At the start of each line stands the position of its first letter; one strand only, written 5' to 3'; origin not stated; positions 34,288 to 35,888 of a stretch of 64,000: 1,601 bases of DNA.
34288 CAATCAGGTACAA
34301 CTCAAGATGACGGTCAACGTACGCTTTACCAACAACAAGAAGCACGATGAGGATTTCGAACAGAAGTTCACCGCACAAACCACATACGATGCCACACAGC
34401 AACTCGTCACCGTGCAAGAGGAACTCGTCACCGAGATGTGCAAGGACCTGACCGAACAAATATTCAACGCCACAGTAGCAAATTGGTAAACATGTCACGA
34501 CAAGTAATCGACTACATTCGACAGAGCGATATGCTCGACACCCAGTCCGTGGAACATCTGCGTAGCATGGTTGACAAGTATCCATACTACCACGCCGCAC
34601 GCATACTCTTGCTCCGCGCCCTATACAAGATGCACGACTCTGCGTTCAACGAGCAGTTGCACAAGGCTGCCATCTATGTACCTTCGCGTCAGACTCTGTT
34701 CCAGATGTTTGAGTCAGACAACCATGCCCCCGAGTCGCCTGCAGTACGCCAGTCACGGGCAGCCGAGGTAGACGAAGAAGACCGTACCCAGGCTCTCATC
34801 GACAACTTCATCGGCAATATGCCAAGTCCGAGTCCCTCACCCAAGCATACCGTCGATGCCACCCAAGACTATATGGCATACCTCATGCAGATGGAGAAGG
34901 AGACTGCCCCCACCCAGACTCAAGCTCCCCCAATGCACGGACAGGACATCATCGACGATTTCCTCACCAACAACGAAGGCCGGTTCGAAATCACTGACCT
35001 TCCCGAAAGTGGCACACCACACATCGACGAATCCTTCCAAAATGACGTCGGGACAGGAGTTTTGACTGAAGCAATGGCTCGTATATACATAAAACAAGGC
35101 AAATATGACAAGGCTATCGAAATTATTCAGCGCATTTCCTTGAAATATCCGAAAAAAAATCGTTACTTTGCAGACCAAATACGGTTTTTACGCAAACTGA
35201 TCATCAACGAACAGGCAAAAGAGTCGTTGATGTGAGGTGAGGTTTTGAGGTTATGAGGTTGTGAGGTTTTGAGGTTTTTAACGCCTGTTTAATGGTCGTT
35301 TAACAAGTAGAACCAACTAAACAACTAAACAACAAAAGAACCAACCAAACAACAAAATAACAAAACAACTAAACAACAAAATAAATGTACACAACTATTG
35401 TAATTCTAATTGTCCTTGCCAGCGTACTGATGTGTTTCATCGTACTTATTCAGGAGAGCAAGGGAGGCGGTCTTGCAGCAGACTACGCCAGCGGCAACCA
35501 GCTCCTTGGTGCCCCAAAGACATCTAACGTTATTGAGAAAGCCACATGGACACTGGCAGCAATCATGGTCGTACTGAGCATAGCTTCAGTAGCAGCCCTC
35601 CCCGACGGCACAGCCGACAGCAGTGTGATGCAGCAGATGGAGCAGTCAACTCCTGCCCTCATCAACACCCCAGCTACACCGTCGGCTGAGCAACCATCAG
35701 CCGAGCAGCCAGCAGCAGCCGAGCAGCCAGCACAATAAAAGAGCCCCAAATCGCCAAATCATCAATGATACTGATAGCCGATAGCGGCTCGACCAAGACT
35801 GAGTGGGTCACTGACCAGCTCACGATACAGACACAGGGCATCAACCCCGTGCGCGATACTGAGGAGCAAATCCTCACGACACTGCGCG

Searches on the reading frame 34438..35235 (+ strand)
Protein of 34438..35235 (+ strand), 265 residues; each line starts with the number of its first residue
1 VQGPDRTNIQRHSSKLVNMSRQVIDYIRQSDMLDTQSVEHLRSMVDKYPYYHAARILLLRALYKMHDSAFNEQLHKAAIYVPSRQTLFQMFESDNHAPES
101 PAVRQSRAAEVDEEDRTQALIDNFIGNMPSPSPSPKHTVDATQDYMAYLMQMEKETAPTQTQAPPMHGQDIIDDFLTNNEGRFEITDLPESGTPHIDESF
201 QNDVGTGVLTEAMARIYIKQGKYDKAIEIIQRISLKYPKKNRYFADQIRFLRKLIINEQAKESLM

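Call 16: search_protein_families(library=pfam, proteins=[window:34438-35235:+])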
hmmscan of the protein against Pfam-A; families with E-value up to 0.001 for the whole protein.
window:34438-35235:+ (265 aa): 4 families
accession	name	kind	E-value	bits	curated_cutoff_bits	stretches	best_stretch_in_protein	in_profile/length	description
PF14559.12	TPR_19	-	6e-08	33.3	25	1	212-243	30-61/68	Tetratricopeptide repeat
PF13174.12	TPR_6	-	3e-05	24.8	26.3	0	213-239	6-32/33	Tetratricopeptide repeat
PF13176.12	TPR_7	-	7.9e-05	22.9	27.9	1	211-239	3-32/36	Tetratricopeptide repeat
PF13428.12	TPR_14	-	0.00015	22.5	23.5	0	211-239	5-33/44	Tetratricopeptide repeat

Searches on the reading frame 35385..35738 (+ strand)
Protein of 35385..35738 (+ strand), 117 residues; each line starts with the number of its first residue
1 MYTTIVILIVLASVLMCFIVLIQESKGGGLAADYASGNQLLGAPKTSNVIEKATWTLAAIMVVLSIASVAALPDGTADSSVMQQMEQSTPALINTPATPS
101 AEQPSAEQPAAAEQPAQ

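Call 16: search_protein_families(library=pfam, proteins=[window:35385-35738:+])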
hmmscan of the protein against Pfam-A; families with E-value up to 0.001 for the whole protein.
window:35385-35738:+ (117 aa): 1 family
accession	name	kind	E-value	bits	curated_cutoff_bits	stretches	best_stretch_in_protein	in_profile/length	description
PF03840.19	SecG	-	9.8e-17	61.3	29.2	1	5-69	2-68/70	Preprotein translocase SecG subunit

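Call 50: find_encoding_contigs(protein=window:35385-35738:+, flank=10000, max_places=8)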
Protein window:35385-35738:+ (117 aa): 17 contigs read that carry it; 8 places shown.
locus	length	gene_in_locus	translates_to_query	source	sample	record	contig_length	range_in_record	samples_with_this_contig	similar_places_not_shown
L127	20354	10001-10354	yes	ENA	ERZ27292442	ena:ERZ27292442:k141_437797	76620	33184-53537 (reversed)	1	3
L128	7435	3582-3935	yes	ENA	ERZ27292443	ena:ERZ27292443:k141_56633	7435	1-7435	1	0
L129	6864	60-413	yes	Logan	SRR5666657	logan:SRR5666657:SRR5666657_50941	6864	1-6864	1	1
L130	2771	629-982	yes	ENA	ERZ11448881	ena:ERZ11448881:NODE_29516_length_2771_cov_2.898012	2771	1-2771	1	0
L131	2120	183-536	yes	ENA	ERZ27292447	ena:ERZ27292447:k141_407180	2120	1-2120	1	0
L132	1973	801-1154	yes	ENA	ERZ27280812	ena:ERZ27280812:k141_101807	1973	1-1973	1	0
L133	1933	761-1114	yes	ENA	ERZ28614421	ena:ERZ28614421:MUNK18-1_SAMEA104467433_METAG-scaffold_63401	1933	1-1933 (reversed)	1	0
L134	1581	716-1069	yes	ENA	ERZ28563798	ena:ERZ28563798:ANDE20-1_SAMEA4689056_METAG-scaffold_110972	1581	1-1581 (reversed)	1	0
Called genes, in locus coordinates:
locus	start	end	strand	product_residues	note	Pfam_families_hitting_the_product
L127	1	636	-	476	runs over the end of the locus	PF03349:Toluene_X (weak)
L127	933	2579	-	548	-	PF01408:GFO_IDH_MocA, PF21252:Glyco_hydro_109_C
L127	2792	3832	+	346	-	PF21016:RlmN_N, PF04055:Radical_SAM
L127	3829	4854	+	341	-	PF16125:DUF4837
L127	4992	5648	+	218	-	-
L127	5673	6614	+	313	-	PF01066:CDP-OH_P_transf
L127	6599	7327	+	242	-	PF01128:IspD, PF12804:NTP_transf_3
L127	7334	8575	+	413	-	PF00158:Sigma54_activat, PF14532:Sigma54_activ_2, PF25601:AAA_lid_14, PF02954:HTH_8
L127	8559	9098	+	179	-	PF04390:LptE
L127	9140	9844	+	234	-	PF14559:TPR_19 (faint)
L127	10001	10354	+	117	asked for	PF03840:SecG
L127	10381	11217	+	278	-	-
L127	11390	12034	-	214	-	PF01926:MMR_HSR1, PF02421:FeoB_N (weak), PF03193:RsgA_GTPase (faint)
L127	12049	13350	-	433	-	PF11276:DUF3078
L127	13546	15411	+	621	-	PF14849:YidC_periplas, PF02096:60KD_IMP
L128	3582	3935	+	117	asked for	PF03840:SecG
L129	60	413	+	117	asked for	PF03840:SecG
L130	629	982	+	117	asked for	PF03840:SecG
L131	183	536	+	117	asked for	PF03840:SecG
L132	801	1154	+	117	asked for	PF03840:SecG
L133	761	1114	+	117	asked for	PF03840:SecG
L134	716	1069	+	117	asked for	PF03840:SecG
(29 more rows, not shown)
